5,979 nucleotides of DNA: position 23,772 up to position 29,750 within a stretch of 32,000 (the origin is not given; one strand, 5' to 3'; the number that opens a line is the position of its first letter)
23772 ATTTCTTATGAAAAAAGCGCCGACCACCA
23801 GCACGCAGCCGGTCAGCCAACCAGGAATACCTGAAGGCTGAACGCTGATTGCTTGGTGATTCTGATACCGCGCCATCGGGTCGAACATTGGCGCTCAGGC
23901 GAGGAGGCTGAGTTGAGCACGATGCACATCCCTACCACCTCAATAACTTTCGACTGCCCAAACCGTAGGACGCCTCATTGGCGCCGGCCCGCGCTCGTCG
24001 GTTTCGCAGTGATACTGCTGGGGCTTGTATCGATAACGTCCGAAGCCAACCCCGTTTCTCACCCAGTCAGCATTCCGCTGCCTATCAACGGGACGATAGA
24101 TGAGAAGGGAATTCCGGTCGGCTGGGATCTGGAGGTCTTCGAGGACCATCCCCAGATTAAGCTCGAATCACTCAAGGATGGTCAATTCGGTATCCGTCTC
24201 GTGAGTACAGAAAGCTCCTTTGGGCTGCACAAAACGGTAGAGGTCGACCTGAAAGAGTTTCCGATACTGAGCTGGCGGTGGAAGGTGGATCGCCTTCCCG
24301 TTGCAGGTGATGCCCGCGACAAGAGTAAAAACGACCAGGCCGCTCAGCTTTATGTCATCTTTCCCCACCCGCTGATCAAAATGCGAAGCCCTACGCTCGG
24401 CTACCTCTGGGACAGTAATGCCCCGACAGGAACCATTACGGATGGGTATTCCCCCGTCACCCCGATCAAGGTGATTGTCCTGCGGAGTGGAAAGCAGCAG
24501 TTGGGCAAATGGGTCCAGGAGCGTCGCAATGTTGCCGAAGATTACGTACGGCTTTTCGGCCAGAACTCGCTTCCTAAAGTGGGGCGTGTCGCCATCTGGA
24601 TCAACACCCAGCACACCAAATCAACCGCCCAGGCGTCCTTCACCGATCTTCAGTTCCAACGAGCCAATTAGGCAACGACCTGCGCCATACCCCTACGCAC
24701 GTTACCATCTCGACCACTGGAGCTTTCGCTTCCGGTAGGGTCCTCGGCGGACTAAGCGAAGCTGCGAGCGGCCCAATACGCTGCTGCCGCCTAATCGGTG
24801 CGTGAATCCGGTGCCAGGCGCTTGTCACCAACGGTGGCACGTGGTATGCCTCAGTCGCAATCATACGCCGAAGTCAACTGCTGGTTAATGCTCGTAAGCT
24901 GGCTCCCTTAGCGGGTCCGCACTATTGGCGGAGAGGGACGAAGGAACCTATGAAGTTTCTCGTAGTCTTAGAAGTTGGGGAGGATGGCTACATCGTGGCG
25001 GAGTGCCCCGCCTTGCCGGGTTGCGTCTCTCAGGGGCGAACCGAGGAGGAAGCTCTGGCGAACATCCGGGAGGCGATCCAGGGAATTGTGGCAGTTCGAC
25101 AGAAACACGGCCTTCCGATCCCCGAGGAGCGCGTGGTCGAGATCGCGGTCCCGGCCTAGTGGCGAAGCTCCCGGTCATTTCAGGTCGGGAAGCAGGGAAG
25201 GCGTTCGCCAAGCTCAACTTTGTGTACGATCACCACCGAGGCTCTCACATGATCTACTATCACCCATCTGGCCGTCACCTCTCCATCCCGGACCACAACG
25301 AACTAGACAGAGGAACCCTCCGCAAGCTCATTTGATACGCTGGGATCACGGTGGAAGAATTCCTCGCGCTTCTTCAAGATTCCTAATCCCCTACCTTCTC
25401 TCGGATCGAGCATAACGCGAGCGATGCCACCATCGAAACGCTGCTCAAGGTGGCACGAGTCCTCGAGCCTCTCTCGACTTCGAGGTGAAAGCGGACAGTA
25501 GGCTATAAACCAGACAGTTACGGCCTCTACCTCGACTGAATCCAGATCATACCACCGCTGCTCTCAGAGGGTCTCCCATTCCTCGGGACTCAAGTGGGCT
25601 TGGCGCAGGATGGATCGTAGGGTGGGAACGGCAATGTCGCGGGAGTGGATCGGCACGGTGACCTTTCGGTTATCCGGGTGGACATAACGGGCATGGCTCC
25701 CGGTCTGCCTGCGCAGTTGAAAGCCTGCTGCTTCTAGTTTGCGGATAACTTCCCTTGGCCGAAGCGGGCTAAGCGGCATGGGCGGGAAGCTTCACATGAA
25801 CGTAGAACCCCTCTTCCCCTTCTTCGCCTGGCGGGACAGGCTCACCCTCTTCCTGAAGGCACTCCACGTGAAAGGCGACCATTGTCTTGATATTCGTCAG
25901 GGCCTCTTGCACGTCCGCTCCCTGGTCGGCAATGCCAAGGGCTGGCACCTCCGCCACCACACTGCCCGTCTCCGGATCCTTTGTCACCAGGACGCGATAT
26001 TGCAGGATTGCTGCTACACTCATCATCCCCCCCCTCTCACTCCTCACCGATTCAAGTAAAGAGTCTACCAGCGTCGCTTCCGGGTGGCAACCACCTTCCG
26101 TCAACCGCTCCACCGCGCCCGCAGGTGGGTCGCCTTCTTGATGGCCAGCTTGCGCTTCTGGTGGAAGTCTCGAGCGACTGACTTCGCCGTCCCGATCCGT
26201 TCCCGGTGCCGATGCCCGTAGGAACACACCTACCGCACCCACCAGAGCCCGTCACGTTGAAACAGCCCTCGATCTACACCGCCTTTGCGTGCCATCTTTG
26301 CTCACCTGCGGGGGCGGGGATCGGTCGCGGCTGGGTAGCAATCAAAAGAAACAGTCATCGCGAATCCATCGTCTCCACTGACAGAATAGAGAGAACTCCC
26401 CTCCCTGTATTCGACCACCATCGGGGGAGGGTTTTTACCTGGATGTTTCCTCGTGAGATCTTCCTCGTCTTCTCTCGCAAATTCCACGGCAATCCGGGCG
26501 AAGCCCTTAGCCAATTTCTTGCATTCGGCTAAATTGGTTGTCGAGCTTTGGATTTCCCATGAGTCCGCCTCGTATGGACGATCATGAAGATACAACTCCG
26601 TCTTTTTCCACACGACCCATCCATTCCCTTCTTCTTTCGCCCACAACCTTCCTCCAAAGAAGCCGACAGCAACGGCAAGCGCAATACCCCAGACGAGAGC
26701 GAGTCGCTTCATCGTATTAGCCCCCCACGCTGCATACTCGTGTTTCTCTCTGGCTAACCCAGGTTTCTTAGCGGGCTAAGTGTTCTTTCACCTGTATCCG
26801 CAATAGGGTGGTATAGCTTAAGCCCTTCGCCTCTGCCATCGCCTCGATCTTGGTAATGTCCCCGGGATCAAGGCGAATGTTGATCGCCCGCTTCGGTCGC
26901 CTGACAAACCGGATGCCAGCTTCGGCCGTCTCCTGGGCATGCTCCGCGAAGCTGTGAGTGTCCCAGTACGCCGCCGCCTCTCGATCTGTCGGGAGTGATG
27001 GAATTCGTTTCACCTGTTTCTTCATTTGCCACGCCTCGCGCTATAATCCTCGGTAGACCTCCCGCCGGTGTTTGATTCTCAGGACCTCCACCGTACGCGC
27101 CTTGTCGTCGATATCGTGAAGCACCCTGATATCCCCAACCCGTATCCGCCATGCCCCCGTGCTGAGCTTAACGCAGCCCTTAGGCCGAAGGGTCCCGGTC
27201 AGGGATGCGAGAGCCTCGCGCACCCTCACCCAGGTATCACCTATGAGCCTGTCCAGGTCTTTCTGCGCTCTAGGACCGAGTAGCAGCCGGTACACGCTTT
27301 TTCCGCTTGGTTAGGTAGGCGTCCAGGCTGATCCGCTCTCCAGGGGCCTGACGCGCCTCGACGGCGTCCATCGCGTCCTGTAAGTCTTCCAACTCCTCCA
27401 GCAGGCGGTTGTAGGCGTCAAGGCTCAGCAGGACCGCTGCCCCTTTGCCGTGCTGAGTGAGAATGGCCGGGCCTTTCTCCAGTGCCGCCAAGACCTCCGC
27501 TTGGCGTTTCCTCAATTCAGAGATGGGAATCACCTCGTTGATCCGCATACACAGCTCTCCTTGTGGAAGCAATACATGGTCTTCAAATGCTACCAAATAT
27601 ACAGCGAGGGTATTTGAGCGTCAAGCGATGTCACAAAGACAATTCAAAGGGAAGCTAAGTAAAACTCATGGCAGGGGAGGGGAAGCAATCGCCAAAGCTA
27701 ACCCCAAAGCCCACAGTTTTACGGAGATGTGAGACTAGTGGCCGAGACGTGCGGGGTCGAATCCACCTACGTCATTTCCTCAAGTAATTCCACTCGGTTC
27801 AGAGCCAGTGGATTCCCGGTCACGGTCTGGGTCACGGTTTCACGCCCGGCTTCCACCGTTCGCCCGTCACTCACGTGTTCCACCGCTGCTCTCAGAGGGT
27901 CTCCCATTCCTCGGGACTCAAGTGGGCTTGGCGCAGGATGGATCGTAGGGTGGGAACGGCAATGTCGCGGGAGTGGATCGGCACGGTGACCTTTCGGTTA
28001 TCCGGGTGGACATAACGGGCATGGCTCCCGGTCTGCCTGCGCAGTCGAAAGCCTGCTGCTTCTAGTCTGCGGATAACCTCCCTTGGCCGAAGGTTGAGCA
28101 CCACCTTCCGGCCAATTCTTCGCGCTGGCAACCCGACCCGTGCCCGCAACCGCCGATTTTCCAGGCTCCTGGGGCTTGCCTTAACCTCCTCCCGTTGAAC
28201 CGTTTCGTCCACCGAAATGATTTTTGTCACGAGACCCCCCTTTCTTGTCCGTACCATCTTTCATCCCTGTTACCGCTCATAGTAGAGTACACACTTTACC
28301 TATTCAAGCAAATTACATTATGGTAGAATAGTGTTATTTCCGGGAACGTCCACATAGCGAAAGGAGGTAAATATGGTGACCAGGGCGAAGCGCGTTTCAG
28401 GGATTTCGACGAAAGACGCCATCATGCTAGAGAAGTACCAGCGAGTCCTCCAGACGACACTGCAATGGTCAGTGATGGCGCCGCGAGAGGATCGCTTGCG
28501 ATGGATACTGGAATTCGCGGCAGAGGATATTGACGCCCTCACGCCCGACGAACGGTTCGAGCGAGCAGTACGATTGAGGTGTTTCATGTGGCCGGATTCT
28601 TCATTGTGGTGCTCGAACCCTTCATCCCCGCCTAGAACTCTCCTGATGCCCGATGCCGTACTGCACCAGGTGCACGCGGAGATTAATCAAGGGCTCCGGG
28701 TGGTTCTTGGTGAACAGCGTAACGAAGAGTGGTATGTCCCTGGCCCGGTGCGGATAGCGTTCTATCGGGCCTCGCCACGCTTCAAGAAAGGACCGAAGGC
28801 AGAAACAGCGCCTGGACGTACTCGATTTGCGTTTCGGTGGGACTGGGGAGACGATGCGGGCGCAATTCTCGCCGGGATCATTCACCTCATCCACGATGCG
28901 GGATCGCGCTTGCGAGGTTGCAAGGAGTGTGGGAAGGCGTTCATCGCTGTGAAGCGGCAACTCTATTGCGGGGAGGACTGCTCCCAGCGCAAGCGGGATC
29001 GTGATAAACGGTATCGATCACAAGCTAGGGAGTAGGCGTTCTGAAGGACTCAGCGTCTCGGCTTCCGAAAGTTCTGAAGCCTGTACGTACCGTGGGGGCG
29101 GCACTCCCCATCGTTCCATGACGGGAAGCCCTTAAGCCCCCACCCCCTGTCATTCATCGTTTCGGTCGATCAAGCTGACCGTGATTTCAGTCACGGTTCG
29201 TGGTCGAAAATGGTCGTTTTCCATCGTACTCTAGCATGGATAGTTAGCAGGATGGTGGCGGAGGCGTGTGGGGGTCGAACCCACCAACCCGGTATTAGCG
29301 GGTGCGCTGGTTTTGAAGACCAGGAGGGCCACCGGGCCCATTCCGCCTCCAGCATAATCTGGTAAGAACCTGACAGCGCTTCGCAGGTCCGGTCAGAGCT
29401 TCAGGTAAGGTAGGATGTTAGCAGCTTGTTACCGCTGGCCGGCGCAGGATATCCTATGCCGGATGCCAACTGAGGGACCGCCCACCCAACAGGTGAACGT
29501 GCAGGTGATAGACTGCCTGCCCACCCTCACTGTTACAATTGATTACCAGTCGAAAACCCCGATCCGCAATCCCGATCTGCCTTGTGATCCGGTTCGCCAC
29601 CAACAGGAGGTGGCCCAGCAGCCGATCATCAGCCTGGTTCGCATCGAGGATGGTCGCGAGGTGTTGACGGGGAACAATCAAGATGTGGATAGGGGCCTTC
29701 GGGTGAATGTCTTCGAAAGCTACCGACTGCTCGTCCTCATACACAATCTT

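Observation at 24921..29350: TA-saturated islet inserted at the 3' end of tRNA-Sec (selC), delimited by decayed direct repeats of the tRNA end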

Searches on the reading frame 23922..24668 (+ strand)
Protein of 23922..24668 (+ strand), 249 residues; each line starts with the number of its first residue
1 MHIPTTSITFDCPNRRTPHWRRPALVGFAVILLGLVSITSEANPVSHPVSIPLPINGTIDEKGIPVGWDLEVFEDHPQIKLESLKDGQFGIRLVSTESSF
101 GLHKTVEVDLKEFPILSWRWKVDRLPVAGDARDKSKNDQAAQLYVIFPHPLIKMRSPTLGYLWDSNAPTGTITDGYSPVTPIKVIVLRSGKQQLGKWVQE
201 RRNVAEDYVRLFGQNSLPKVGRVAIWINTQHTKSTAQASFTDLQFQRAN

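Call 21: find_related_loci(query=window:23922-24668:+, collection=metagenome_contigs, flank=10000)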
Query window:23922-24668:+ (249 aa) in metagenome_contigs; peptide patterns used: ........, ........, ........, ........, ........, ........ (x = any residue, [..] = any of these).
194 stretches matched a pattern; 33 encode a relative of the query (tblastn E <= 1e-3); 33 distinct loci.
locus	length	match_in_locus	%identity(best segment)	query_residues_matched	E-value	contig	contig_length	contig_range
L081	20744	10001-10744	78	2-249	7e-132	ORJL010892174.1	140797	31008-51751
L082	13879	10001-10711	81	13-249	5e-128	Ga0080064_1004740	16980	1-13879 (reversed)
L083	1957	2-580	98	57-249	7e-136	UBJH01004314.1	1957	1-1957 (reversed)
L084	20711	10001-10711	79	13-249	3e-127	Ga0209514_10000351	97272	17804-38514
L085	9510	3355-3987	78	39-249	3e-112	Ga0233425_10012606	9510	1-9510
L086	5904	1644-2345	68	16-249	1e-107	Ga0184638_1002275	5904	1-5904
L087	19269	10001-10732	67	6-248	2e-107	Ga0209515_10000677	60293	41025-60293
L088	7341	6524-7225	67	16-249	3e-107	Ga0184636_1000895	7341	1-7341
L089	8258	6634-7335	67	16-249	3e-107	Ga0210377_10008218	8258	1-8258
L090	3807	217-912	67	16-248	4e-108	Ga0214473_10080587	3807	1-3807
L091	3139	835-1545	65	10-248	3e-107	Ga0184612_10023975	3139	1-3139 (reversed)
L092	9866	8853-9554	67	12-245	3e-104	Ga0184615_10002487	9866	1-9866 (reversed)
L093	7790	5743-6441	65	16-249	5e-100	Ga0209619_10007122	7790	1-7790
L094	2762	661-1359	65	16-249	6e-103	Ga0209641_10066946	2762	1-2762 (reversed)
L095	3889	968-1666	65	16-249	1e-100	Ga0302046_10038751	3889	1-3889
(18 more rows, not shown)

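Call 58: search_protein_families(library=ncbifam, proteins=[window:23922-24668:+], max_evalue=0.01)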
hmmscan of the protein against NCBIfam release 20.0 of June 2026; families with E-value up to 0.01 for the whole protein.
window:23922-24668:+ (249 aa): 0 families

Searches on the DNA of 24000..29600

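Call 6: search_rna_families(source=window, start=24000, end=29600, threshold=evalue, max_evalue=10, show_alignments=4)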
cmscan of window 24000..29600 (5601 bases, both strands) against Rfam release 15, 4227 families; matches with E-value up to 10: 5.
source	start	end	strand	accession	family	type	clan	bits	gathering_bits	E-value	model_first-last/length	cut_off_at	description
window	29260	29350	-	RF01852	tRNA-Sec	Gene; tRNA;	CL00001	67.4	47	1.2e-12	1-91/91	no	Selenocysteine transfer RNA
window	29253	29343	-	RF00233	Tymo_tRNA-like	Cis-reg;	-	22.3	40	0.2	1-84/84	no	Tymovirus/Pomovirus/Furovirus tRNA-like 3' UTR element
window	26468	26488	-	RF01111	SBWMV2_UPD-PKk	Cis-reg;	-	19.6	35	3.7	1-21/21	no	Pseudoknot of upstream pseudoknot domain (UPD) of the 3'UTR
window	26604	26662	+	RF02706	TeloSII_ncR30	Gene; sRNA;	-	14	86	8.5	1-226/226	no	TeloSII non coding RNA 30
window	26801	27176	+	RF02042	HOTTIP_3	Gene; lncRNA;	-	9.4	50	6.1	1-353/353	no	HOXA transcript at the distal tip, conserved region 3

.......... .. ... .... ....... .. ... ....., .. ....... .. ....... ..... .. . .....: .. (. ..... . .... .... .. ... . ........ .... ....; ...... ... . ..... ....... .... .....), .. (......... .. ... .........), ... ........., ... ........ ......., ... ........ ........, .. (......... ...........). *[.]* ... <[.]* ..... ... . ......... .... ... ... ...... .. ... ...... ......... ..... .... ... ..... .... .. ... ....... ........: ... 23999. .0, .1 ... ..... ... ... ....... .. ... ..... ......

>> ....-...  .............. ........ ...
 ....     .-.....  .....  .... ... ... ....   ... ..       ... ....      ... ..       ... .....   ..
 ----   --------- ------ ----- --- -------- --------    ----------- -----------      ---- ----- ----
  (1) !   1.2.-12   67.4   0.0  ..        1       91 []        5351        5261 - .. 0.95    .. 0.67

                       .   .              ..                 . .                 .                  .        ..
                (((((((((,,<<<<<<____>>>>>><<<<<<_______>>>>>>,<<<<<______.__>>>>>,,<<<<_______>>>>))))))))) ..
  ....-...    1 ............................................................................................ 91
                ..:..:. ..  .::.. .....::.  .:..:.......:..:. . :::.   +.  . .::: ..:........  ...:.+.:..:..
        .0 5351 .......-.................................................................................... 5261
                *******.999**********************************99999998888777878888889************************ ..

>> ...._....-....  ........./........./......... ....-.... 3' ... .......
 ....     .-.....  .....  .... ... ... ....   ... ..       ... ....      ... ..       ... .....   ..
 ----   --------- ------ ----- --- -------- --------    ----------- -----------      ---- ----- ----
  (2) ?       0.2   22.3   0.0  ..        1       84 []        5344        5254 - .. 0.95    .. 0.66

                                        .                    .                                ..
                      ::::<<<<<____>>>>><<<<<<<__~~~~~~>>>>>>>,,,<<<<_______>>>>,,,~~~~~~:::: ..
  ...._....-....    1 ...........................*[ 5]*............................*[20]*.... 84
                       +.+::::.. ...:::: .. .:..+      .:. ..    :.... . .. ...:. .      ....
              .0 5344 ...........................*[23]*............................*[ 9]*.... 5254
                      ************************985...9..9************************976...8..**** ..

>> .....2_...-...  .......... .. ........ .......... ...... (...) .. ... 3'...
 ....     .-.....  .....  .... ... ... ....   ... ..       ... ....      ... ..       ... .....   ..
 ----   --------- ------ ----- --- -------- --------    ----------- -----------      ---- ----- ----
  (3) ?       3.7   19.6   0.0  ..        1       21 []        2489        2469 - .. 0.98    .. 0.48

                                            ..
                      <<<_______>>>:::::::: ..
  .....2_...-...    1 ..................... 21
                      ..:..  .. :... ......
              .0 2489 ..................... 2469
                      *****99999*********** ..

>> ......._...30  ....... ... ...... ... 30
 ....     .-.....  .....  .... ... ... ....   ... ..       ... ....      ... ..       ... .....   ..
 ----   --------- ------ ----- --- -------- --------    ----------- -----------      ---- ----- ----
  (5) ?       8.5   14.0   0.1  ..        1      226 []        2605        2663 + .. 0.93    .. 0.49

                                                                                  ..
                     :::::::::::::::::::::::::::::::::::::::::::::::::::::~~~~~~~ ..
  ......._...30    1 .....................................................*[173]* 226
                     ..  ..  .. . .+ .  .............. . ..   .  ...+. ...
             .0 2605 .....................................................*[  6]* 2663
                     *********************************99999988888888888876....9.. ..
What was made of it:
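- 29256..29350 (-): selC (tRNA-Sec, anticodon TCA, CCA encoded). It is the integration target and the intact attL side. Rfam RF01852, 67.4 bits, E = 1.2e-12 (call 6).
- Tried and rejected: A permissive Rfam scan found none (call 6).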

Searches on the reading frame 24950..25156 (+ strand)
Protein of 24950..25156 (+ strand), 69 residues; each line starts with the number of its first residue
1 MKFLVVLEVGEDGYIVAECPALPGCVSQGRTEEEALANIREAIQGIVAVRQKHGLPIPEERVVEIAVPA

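Call 11: search_protein_families(library=pfam, proteins=[window:24950-25156:+], max_evalue=0.01)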
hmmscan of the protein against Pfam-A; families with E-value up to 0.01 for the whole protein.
window:24950-25156:+ (69 aa): 3 families
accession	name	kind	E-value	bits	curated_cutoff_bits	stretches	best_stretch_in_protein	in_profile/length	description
PF21748.3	UPF0150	-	1.2e-07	31.9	27.3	1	8-58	13-64/64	UPF0150-like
PF15919.11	HicB_lk_antitox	-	1.8e-06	28.6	27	1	5-62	3-60/123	HicB_like antitoxin of bacterial toxin-antitoxin system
PF24113.1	DUF7387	-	0.0098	16.7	27.9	0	10-65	19-69/85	Family of unknown function (DUF7387)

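Call 57: search_protein_families(library=padloc, proteins=[window:24950-25156:+], max_evalue=0.01)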
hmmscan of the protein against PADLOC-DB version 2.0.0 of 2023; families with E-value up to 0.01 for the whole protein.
window:24950-25156:+ (69 aa): 0 families

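Call 58: search_protein_families(library=ncbifam, proteins=[window:24950-25156:+], max_evalue=0.01)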
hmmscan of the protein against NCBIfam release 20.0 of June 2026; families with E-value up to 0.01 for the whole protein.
window:24950-25156:+ (69 aa): 0 families

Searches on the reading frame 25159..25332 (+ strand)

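Call 11: search_protein_families(library=pfam, proteins=[window:25159-25332:+], max_evalue=0.01)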
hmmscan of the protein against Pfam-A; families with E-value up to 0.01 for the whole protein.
window:25159-25332:+ (58 aa): 1 family
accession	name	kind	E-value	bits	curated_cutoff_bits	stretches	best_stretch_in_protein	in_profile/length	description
PF07927.17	HicA_toxin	-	2.2e-13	50.5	27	1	9-57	1-52/58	HicA toxin of bacterial toxin-antitoxin,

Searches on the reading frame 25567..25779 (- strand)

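Call 11: search_protein_families(library=pfam, proteins=[window:25567-25779:-], max_evalue=0.01)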
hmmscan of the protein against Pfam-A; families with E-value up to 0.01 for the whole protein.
window:25567-25779:- (71 aa): 1 family
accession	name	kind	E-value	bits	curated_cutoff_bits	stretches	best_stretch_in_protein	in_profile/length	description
PF07927.17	HicA_toxin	-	3.4e-21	75.6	27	1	9-63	2-58/58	HicA toxin of bacterial toxin-antitoxin,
